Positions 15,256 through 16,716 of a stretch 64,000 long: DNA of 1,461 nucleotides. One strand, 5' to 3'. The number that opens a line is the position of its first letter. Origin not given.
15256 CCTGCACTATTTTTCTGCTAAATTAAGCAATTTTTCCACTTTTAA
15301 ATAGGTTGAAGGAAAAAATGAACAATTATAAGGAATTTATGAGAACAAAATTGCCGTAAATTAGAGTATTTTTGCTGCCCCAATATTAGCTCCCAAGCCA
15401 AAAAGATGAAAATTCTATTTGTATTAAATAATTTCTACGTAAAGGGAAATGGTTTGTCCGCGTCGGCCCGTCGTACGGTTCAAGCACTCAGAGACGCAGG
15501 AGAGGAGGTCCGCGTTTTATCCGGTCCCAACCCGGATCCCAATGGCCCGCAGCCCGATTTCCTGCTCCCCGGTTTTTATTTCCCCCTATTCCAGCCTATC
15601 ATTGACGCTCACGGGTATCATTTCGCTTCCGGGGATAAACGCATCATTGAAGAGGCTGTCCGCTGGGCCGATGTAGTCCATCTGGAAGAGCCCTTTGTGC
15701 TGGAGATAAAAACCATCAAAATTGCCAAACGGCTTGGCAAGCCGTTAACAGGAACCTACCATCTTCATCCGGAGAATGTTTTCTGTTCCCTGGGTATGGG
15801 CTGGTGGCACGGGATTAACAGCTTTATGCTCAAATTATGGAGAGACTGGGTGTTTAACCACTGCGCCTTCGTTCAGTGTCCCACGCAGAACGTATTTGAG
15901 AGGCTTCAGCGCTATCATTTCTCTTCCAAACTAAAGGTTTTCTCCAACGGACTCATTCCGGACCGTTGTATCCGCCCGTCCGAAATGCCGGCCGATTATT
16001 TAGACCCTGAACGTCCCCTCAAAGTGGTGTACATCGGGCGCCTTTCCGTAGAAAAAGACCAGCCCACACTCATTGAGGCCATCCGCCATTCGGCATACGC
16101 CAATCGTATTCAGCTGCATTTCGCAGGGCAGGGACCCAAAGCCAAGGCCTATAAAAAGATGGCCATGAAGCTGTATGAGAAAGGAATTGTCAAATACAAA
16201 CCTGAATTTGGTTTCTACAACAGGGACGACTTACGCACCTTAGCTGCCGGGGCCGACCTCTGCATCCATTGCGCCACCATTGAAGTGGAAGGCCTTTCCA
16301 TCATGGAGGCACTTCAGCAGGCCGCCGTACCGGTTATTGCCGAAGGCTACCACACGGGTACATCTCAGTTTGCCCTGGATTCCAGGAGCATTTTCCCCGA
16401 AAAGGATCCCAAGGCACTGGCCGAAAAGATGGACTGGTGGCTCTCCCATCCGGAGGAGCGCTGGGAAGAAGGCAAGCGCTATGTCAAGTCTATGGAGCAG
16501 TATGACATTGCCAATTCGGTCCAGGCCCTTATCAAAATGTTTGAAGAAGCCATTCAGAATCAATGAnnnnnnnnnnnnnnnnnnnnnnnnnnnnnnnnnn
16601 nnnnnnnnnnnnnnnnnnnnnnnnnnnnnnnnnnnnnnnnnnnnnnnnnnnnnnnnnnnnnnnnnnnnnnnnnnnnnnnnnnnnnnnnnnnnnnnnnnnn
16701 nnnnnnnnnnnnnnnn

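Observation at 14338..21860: Expanded steroid/bile-acid modification operon led by a glycosyltransferase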

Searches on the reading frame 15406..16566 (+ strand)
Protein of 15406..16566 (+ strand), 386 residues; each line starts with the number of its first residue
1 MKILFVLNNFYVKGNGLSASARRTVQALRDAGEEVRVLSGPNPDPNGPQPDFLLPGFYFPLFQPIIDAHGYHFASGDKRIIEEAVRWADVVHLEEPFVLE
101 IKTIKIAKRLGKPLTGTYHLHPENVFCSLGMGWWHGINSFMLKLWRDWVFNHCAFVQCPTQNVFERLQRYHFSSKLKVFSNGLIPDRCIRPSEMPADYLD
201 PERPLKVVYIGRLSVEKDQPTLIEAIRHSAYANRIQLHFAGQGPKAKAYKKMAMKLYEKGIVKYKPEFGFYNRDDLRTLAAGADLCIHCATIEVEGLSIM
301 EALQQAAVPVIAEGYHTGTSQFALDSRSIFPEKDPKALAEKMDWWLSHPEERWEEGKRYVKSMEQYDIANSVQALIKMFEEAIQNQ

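Call 3: search_protein_families(library=pfam, proteins=[window:15406-16566:+], max_evalue=0.001)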
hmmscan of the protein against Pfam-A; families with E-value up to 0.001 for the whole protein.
window:15406-16566:+ (386 aa): 4 families
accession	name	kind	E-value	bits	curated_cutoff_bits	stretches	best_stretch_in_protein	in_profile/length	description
PF00534.26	Glycos_transf_1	-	4.5e-19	69.1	26.4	1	196-352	7-162/172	Glycosyl transferases group 1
PF13439.12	Glyco_transf_4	-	4.2e-15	56.6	28.5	1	15-186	2-169/170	Glycosyltransferase Family 4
PF13692.12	Glyco_trans_1_4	-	6.4e-12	46.4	27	1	206-347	3-141/142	Glycosyl transferases group 1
PF13579.12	Glyco_trans_4_4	-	3e-05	24.8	29.7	1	16-182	2-158/158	Glycosyl transferase 4-like domain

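Call 4: search_protein_families(library=ncbifam, proteins=[window:15406-16566:+], max_evalue=0.001)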
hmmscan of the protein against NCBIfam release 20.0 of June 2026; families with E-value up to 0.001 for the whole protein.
window:15406-16566:+ (386 aa): 13 families
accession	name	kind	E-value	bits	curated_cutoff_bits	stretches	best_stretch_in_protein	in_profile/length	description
NF053787.1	GlcN_PG_synth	equivalog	7.5e-10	38.2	480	1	67-381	61-358/361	N-acetylglucosaminyl phosphatidylglycerol synthase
TIGR03088.1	stp2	hypoth_equivalog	8.9e-10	38.1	409.05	1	187-381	178-372/374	TIGR03088 family PEP-CTERM/XrtA system glycosyltransferase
TIGR04348.1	TIGR04348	equivalog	8.5e-09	34.9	300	1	200-345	133-274/310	selenoneine biosynthesis selenosugar synthase SenB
NF041876.1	EPS_EpsE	equivalog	8.7e-09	35.1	400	1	152-355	161-368/389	exopolysaccharide biosynthesis GT4 family glycosyltransferase EpsE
TIGR02095.1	glgA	subfamily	4.8e-07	28.8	328.45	1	207-312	297-398/477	glycogen/starch synthase, ADP-glucose type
NF053513.1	Gtran_IagA_BgsA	equivalog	1.7e-05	24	460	1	88-363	44-315/333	LTA glycolipid anchor biosynthesis glycosyltransferase, IagA/BgsA family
NF038295.1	EPS_HpsP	equivalog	1.8e-05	23.9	550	1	168-381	170-386/388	hormogonium polysaccharide biosynthesis glycosyltransferase HpsP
NF047881.1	glyco_SdgB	exception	6.7e-05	21.7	800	1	202-371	319-485/496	serine-aspartate repeat adhesin O-glycosyltransferase SdgB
NF049988.1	MGlcDAGSynMgs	equivalog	0.00022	20.7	400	1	207-333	216-339/398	alpha-monoglucosyldiacylglycerol synthase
NF041010.1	glycosy_Agl16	equivalog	0.00033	19.6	575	1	173-366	155-335/352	glycosylation protein Agl16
NF050056.1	ProtGlycPglH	equivalog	0.00035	19.8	600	1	206-381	181-352/354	GalNAc-alpha-(1->4)-GalNAc-alpha-(1->3)-diNAcBac-PP-undecaprenol alpha-1,4-N-acetyl-D-galactosaminyltransferase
NF047684.1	TeichurnBiosyTuaC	equivalog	0.00079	18.4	550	0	206-383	221-390/391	teichuronic acid biosynthesis protein TuaC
TIGR03999.1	thiol_BshA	equivalog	0.0008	18.4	273.7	1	220-382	215-373/375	N-acetyl-alpha-D-glucosaminyl L-malate synthase BshA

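Call 34: search_solved_structures(query=window:15406-16566:+, max_evalue=0.001)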
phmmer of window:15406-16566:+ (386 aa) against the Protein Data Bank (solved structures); distinct sequences matched with E-value up to 0.001: 5.
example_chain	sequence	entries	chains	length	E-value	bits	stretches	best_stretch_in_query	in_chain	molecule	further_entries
3qhp_A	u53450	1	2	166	1.8e-29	106.2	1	204-372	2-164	Type 1 capsular polysaccharide biosynthesis protein J (CapJ)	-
7ec7_A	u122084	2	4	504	1.8e-07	33.8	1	193-372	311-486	Glycosyl transferase, group 1 family protein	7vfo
7ec1_A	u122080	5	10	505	1.8e-07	33.8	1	193-372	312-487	Glycosyl transferase, group 1 family protein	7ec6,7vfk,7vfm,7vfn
7ec3_A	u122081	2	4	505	1.8e-07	33.8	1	193-372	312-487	Glycosyl transferase, group 1 family protein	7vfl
6gng_A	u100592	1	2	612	0.00074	21.9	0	185-312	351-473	Granule-bound starch synthase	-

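Call 37: search_solved_structures(query=window:15406-16566:+, max_evalue=1e-10, show_alignments=1)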
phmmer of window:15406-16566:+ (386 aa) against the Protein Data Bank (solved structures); distinct sequences matched with E-value up to 1e-10: 1.
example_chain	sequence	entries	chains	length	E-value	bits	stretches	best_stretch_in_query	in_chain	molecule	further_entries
3qhp_A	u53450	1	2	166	1.8e-29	106.2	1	204-372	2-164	Type 1 capsular polysaccharide biosynthesis protein J (CapJ)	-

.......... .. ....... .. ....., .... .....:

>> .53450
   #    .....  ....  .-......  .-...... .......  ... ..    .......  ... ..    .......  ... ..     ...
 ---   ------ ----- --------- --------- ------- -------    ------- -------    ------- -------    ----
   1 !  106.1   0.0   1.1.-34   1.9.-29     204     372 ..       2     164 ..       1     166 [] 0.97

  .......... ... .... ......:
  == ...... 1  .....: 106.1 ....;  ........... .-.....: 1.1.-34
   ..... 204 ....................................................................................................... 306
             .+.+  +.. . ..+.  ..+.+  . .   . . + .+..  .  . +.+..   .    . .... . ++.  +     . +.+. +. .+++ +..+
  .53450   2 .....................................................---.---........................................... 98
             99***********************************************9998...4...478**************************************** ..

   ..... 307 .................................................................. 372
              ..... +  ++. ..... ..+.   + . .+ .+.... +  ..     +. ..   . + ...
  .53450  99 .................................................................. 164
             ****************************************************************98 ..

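Call 38: find_homologous_proteins(query=window:15406-16566:+)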
Query window:15406-16566:+ (386 aa): 1733 proteins with E <= 0.001 among 8000 candidates; the best 120 are listed.
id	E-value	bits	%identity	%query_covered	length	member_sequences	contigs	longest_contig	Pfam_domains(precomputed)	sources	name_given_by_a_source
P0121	7.8e-265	896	99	100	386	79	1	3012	PF00534.27,PF13439.13,PF13692.13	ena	-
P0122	1.8e-263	892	98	100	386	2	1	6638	PF00534.27,PF13439.13,PF13692.13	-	-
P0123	1.1e-255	866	99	96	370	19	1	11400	PF00534.27,PF13439.13,PF13692.13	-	-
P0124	1.0e-236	803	88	100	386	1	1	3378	PF00534.27,PF13439.13,PF13692.13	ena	-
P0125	3.3e-226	769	84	99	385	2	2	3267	PF00534.27,PF13439.13,PF13692.13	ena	-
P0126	2.2e-218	743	80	99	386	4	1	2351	PF00534.27,PF13439.13,PF13692.13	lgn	-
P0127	4.6e-209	712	77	98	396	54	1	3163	PF00534.27,PF13579.13,PF13439.13,PF13692.13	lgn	-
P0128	6.9e-206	702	77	99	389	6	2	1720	PF00534.27,PF13579.13,PF13439.13,PF13692.13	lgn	-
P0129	2.0e-201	687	74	100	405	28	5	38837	PF00534.27,PF13579.13,PF13439.13,PF13692.13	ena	-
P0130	5.4e-201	686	75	99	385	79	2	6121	PF00534.27,PF13439.13,PF13692.13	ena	-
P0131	1.5e-199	681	74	100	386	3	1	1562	PF00534.27,PF13579.13,PF13439.13,PF20706.4,PF13692.13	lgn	-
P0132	2.4e-199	680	75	99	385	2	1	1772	PF00534.27,PF13439.13,PF13692.13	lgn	-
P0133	3.2e-199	680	74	100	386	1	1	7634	PF00534.27,PF13579.13,PF13439.13,PF20706.4,PF13692.13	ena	-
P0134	1.9e-198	677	75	99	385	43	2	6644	PF00534.27,PF13579.13,PF13439.13,PF20706.4,PF13692.13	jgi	-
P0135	1.3e-197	675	74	100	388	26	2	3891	PF00534.27,PF13579.13,PF13439.13,PF13692.13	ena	-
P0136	2.5e-197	674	73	99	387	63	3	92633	PF00534.27,PF13579.13,PF13439.13,PF20706.4,PF13692.13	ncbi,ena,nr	ncbi:MAG: glycosyltransferase [Bacteroidales bacterium]|nr:glycosyltransferase [Bacteroidales bacter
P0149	4.8e-192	656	73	99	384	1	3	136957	PF00534.27,PF13579.13,PF13439.13,PF20706.4,PF13692.13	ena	-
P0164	1.1e-173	596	64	100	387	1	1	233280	PF00534.27,PF13579.13,PF13439.13,PF13692.13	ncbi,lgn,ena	-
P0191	2.7e-169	582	67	99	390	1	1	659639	PF00534.27,PF13579.13,PF13439.13,PF13692.13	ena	-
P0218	2.9e-166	571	65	99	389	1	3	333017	PF00534.27,PF13579.13,PF13439.13,PF13692.13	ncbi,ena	-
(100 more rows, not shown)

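Call 81: search_protein_representatives(protein=window:15406-16566:+)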
Query: 386 residues. Proteins with E-value up to 0.001 (for the whole library): 3613; up to 1e-10: 722; up to 1e-30: 214. The best 150 are listed.
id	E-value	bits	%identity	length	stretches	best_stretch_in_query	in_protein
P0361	4.1e-158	543.0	61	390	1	1-384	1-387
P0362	6.6e-129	446.8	53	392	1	1-384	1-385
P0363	1.0e-117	410.0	51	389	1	1-384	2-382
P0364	2.9e-111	388.7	46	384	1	1-384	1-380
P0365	8.6e-111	387.2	48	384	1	1-383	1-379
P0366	1.9e-107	376.2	60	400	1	1-282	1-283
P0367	2.3e-104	366.0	46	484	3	200-383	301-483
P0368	1.1e-103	363.8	46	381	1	1-384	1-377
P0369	2.3e-95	336.4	60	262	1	1-251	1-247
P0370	7.3e-95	334.7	46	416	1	1-378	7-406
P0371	1.3e-91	324.1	43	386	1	1-385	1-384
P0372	1.5e-91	323.8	46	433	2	1-187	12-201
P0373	9.9e-90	317.8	44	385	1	1-375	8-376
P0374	5.7e-89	315.3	53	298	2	1-176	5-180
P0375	3.2e-88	312.9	68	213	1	179-382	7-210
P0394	1.2e-62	228.7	36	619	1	1-383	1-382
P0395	4.4e-62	226.8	36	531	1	1-384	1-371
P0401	4.6e-61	223.4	36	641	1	1-384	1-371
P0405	2.1e-59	218.0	35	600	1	1-384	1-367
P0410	2.1e-58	214.7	36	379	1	3-384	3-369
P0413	8.2e-58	212.7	34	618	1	1-384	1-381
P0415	8.5e-57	209.4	35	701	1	1-384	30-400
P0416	8.8e-57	209.3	36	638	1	1-384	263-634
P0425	3.8e-54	200.7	38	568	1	73-385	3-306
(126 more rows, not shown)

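Call 83: search_protein_families(library=pfam, proteins=[P0394, P0401, P0405, P0413, P0415, P0416, P0395, P0425, P0367, P0410], max_evalue=0.0001)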
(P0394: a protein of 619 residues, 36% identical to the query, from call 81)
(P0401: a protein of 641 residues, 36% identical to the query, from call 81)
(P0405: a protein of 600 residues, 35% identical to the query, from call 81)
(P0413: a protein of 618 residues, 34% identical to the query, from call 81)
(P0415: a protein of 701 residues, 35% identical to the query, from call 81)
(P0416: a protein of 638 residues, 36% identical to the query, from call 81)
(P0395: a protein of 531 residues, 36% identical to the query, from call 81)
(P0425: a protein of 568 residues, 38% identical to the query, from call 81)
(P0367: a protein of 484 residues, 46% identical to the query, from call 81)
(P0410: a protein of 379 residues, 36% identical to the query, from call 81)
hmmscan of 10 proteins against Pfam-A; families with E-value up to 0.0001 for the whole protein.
P0394 (619 aa): 6 families
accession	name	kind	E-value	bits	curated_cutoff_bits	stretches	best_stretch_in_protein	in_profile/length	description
PF00534.26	Glycos_transf_1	-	7.5e-23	81.4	26.4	1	212-356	18-167/172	Glycosyl transferases group 1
PF01553.26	Acyltransferase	-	2.8e-22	79.4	23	1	438-565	3-131/132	Acyltransferase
PF13439.12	Glyco_transf_4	-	3.8e-18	66.5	28.5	1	15-191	2-166/170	Glycosyltransferase Family 4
PF13692.12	Glyco_trans_1_4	-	6.5e-13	49.6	27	1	211-315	3-110/142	Glycosyl transferases group 1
PF13579.12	Glyco_trans_4_4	-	1.1e-08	36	29.7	1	16-190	2-158/158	Glycosyl transferase 4-like domain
PF13524.12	Glyco_trans_1_2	-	1.9e-06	28.3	25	1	241-366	16-134/144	Glycosyl transferase-like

P0401 (641 aa): 6 families
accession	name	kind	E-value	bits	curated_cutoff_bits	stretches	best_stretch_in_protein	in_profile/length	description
PF00534.26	Glycos_transf_1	-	2.6e-25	89.3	26.4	1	196-349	14-171/172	Glycosyl transferases group 1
PF13439.12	Glyco_transf_4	-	2.5e-22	80.1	28.5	1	15-180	2-168/170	Glycosyltransferase Family 4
PF01553.26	Acyltransferase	-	2.1e-19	70.1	23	1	434-560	3-131/132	Acyltransferase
PF13692.12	Glyco_trans_1_4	-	1.2e-16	61.7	27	1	198-332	2-139/142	Glycosyl transferases group 1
PF13579.12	Glyco_trans_4_4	-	7.2e-14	52.9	29.7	1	16-177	2-158/158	Glycosyl transferase 4-like domain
PF13524.12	Glyco_trans_1_2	-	3.2e-07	30.8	25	1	229-346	16-125/144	Glycosyl transferase-like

P0405 (600 aa): 6 families
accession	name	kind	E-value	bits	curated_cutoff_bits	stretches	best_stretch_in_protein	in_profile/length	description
PF00534.26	Glycos_transf_1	-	1.5e-27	96.7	26.4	1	194-340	16-167/172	Glycosyl transferases group 1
PF13439.12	Glyco_transf_4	-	4.2e-21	76.1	28.5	1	15-181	2-169/170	Glycosyltransferase Family 4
PF01553.26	Acyltransferase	-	3.6e-19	69.3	23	1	406-531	2-131/132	Acyltransferase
PF13692.12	Glyco_trans_1_4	-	2.4e-16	60.7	27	1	195-331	3-142/142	Glycosyl transferases group 1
PF13579.12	Glyco_trans_4_4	-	2.2e-12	48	29.7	1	15-177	1-158/158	Glycosyl transferase 4-like domain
PF13524.12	Glyco_trans_1_2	-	1.9e-08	34.8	25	1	211-340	5-123/144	Glycosyl transferase-like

P0413 (618 aa): 6 families
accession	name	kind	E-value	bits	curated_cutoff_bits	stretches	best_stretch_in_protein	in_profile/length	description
PF00534.26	Glycos_transf_1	-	1.8e-31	109.5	26.4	1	203-355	13-168/172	Glycosyl transferases group 1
PF01553.26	Acyltransferase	-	3.3e-20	72.7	23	1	440-562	9-131/132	Acyltransferase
PF13692.12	Glyco_trans_1_4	-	8.4e-20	71.9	27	1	206-343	2-140/142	Glycosyl transferases group 1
PF13439.12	Glyco_transf_4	-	3.9e-19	69.7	28.5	1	15-183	2-169/170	Glycosyltransferase Family 4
PF13579.12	Glyco_trans_4_4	-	3.4e-13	50.7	29.7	1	16-179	2-158/158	Glycosyl transferase 4-like domain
PF13524.12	Glyco_trans_1_2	-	2.9e-06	27.7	25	1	235-358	14-127/144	Glycosyl transferase-like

P0415 (701 aa): 6 families
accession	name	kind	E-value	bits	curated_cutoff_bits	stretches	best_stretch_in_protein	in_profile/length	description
PF00534.26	Glycos_transf_1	-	1.1e-28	100.4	26.4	1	218-374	8-168/172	Glycosyl transferases group 1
PF01553.26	Acyltransferase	-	1.1e-19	71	23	1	454-582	3-132/132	Acyltransferase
PF13439.12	Glyco_transf_4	-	9.7e-19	68.5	28.5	1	44-211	2-169/170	Glycosyltransferase Family 4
PF13692.12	Glyco_trans_1_4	-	1.7e-17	64.4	27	1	227-363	3-141/142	Glycosyl transferases group 1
PF13579.12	Glyco_trans_4_4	-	2.2e-06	28.5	29.7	1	45-207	2-158/158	Glycosyl transferase 4-like domain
PF13524.12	Glyco_trans_1_2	-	8.7e-06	26.2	25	1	242-377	4-127/144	Glycosyl transferase-like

P0416 (638 aa): 5 families
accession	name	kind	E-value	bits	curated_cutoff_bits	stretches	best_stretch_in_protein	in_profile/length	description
PF03932.20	CutC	-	2.7e-60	203.8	23.3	1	14-221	2-201/202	CutC family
PF00534.26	Glycos_transf_1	-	1.8e-23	83.4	26.4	1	453-606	8-166/172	Glycosyl transferases group 1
PF13439.12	Glyco_transf_4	-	4.5e-17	63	28.5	1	277-443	2-167/170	Glycosyltransferase Family 4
PF13692.12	Glyco_trans_1_4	-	2.9e-14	54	27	1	463-596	4-140/142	Glycosyl transferases group 1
PF13579.12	Glyco_trans_4_4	-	2.5e-07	31.6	29.7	1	278-441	2-158/158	Glycosyl transferase 4-like domain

P0395 (531 aa): 6 families
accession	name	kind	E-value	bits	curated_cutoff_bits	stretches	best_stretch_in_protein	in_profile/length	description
PF00534.26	Glycos_transf_1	-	7.4e-27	94.4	26.4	1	193-347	11-169/172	Glycosyl transferases group 1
PF13439.12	Glyco_transf_4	-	1.3e-21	77.8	28.5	1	15-180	2-167/170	Glycosyltransferase Family 4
PF13692.12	Glyco_trans_1_4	-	2.7e-17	63.8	27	1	198-331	2-138/142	Glycosyl transferases group 1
PF13579.12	Glyco_trans_4_4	-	1.2e-13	52.1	29.7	1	15-178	1-158/158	Glycosyl transferase 4-like domain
PF13524.12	Glyco_trans_1_2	-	9.1e-06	26.1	25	1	213-350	3-127/144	Glycosyl transferase-like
PF20706.3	GT4-conflict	-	7.5e-05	22.3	26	0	182-298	184-309/385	Family 4 Glycosyltransferase in conflict systems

P0425 (568 aa): 6 families
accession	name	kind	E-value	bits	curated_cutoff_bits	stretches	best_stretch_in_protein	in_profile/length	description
PF00534.26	Glycos_transf_1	-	6.3e-23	81.6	26.4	1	121-279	5-168/172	Glycosyl transferases group 1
PF01553.26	Acyltransferase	-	1.4e-16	60.9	23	1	387-514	3-132/132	Acyltransferase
PF13439.12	Glyco_transf_4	-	8.2e-14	52.4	28.5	1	14-116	71-169/170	Glycosyltransferase Family 4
PF13692.12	Glyco_trans_1_4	-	7.1e-12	46.2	27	1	132-266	2-139/142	Glycosyl transferases group 1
PF13579.12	Glyco_trans_4_4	-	2e-07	31.9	29.7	1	16-112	70-158/158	Glycosyl transferase 4-like domain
PF13524.12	Glyco_trans_1_2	-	5.5e-05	23.6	25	1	147-300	3-143/144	Glycosyl transferase-like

P0367 (484 aa): 4 families
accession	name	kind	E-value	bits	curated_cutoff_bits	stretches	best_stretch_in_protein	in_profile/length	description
PF00534.26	Glycos_transf_1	-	3.8e-19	69.3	26.4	1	299-454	10-164/172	Glycosyl transferases group 1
PF13439.12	Glyco_transf_4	-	1.1e-14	55.3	28.5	1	15-221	2-166/170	Glycosyltransferase Family 4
PF13692.12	Glyco_trans_1_4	-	2e-10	41.5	27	1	305-447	2-141/142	Glycosyl transferases group 1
PF13579.12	Glyco_trans_4_4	-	1.1e-05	26.2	29.7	1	15-220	1-158/158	Glycosyl transferase 4-like domain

P0410 (379 aa): 5 families
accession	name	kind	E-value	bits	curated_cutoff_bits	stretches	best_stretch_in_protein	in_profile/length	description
PF00534.26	Glycos_transf_1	-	1.2e-26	93.7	26.4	1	188-338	8-163/172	Glycosyl transferases group 1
PF13439.12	Glyco_transf_4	-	9.4e-20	71.7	28.5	1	15-181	2-168/170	Glycosyltransferase Family 4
PF13692.12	Glyco_trans_1_4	-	1.8e-17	64.3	27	1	197-332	3-141/142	Glycosyl transferases group 1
PF13579.12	Glyco_trans_4_4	-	2.4e-07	31.7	29.7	1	16-178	2-158/158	Glycosyl transferase 4-like domain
PF13524.12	Glyco_trans_1_2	-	8.8e-07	29.4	25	1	255-361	34-143/144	Glycosyl transferase-like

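Call 101: find_encoding_contigs(protein=P0136, flank=8000, max_places=3)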
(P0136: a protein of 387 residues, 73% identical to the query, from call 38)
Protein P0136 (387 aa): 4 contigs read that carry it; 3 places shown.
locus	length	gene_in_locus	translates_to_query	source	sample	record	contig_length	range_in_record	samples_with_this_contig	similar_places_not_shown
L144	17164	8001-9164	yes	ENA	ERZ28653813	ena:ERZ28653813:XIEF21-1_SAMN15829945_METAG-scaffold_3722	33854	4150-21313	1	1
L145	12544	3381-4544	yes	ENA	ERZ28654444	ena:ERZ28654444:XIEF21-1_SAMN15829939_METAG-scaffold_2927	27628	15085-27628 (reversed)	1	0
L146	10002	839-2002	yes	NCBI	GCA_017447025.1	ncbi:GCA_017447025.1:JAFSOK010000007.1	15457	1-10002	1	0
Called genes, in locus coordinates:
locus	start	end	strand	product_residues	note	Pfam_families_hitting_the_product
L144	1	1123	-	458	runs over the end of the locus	PF00295:Glyco_hydro_28, PF13229:Beta_helix (faint)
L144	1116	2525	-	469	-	PF01120:Alpha_L_fucos, PF00754:F5_F8_type_C (weak)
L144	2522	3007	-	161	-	-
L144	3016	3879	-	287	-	PF00756:Esterase, PF00561:Abhydrolase_1 (weak)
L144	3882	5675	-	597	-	PF00664:ABC_membrane, PF00005:ABC_tran, PF13304:AAA_21 (faint), PF02463:SMC_N (weak)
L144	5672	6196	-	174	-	-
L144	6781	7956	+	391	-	PF02016:Peptidase_S66, PF17676:Peptidase_S66C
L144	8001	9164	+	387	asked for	PF13439:Glyco_transf_4, PF13579:Glyco_trans_4_4 (weak), PF20706:GT4-conflict (weak), PF00534:Glycos_transf_1, PF13692:Glyco_trans_1_4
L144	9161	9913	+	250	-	PF13201:PCMD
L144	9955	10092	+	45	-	-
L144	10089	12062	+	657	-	-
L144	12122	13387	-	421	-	PF08240:ADH_N, PF00107:ADH_zinc_N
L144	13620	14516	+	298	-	PF00892:EamA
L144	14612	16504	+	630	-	PF00512:HisKA, PF02518:HATPase_c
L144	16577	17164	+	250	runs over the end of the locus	PF10086:YhfC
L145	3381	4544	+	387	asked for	PF13439:Glyco_transf_4, PF13579:Glyco_trans_4_4 (weak), PF20706:GT4-conflict (weak), PF00534:Glycos_transf_1, PF13692:Glyco_trans_1_4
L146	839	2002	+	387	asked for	PF13439:Glyco_transf_4, PF13579:Glyco_trans_4_4 (weak), PF20706:GT4-conflict (weak), PF00534:Glycos_transf_1, PF13692:Glyco_trans_1_4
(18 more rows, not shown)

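Call 102: find_encoding_contigs(protein=P0149, flank=8000, max_places=3)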
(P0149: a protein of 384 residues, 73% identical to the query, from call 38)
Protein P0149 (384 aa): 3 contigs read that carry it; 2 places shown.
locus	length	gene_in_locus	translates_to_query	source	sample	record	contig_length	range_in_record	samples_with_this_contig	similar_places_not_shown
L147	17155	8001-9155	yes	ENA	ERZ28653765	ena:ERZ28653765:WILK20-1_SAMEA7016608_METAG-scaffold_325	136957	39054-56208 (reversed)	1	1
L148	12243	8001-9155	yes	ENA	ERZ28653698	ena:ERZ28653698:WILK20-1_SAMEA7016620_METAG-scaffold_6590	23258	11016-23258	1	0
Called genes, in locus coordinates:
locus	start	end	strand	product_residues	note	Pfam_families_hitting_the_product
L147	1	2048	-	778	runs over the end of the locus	PF17900:Peptidase_M1_N, PF01433:Peptidase_M1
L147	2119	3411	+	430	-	PF05448:AXE1, PF00326:Peptidase_S9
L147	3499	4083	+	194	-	PF14512:TM1586_NiRdase, PF00881:Nitroreductase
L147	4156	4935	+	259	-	PF01636:APH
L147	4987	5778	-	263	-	PF02129:Peptidase_S15 (weak), PF02230:Abhydrolase_2 (faint), PF20434:BD-FAE (faint), PF00561:Abhydrolase_1 (weak), PF12146:Hydrolase_4, PF12697:Abhydrolase_6, PF00326:Peptidase_S9, PF03959:FSH1 (weak)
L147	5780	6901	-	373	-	PF14249:Tocopherol_cycl (weak)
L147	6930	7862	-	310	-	PF12833:HTH_18, PF00165:HTH_AraC (weak)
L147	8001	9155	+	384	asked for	PF13439:Glyco_transf_4, PF13579:Glyco_trans_4_4, PF20706:GT4-conflict (weak), PF00534:Glycos_transf_1, PF13692:Glyco_trans_1_4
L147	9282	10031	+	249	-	PF13201:PCMD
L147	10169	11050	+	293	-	PF02661:Fic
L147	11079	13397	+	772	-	PF13620:CarboxypepD_reg, PF13715:CarbopepD_reg_2, PF07715:Plug, PF00593:TonB_dep_Rec_b-barrel, PF14905:OMP_b-brl_3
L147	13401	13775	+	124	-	PF02537:CRCB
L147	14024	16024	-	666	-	PF19789:DUF6273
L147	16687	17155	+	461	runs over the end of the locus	-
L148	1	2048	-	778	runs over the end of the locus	PF17900:Peptidase_M1_N, PF01433:Peptidase_M1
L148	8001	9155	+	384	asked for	PF13439:Glyco_transf_4, PF13579:Glyco_trans_4_4, PF20706:GT4-conflict (weak), PF00534:Glycos_transf_1, PF13692:Glyco_trans_1_4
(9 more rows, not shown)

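Call 103: find_encoding_contigs(protein=P0129, flank=8000, max_places=3)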
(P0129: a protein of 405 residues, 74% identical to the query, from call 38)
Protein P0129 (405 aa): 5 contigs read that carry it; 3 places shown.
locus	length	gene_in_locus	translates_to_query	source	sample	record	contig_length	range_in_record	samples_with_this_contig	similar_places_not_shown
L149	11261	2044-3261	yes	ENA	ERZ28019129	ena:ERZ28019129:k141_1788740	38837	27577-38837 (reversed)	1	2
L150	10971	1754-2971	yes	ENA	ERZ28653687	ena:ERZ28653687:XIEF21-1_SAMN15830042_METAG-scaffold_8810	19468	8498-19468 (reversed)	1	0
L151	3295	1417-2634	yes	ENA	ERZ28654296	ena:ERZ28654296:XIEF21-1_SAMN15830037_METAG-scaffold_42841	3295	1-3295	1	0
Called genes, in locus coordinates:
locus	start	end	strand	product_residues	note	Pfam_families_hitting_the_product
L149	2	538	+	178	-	?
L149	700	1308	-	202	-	PF01520:Amidase_3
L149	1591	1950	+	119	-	PF00293:NUDIX, PF14815:NUDIX_4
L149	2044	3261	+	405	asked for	PF13439:Glyco_transf_4, PF13579:Glyco_trans_4_4 (weak), PF00534:Glycos_transf_1, PF13692:Glyco_trans_1_4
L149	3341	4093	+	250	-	PF00106:adh_short, PF08659:KR (weak), PF13561:adh_short_C2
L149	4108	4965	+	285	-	PF01636:APH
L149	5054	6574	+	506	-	PF03577:Peptidase_C69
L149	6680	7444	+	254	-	PF00106:adh_short, PF08659:KR, PF13561:adh_short_C2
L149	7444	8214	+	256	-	PF02544:Steroid_dh, PF06966:DUF1295 (weak)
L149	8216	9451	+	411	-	PF00724:Oxidored_FMN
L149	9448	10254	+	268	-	PF00106:adh_short, PF13561:adh_short_C2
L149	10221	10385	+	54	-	-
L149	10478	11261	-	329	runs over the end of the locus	PF19789:DUF6273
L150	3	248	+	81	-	?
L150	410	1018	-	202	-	PF01520:Amidase_3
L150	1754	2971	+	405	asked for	PF13439:Glyco_transf_4, PF13579:Glyco_trans_4_4 (weak), PF00534:Glycos_transf_1, PF13692:Glyco_trans_1_4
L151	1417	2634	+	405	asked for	PF13439:Glyco_transf_4, PF13579:Glyco_trans_4_4 (weak), PF00534:Glycos_transf_1, PF13692:Glyco_trans_1_4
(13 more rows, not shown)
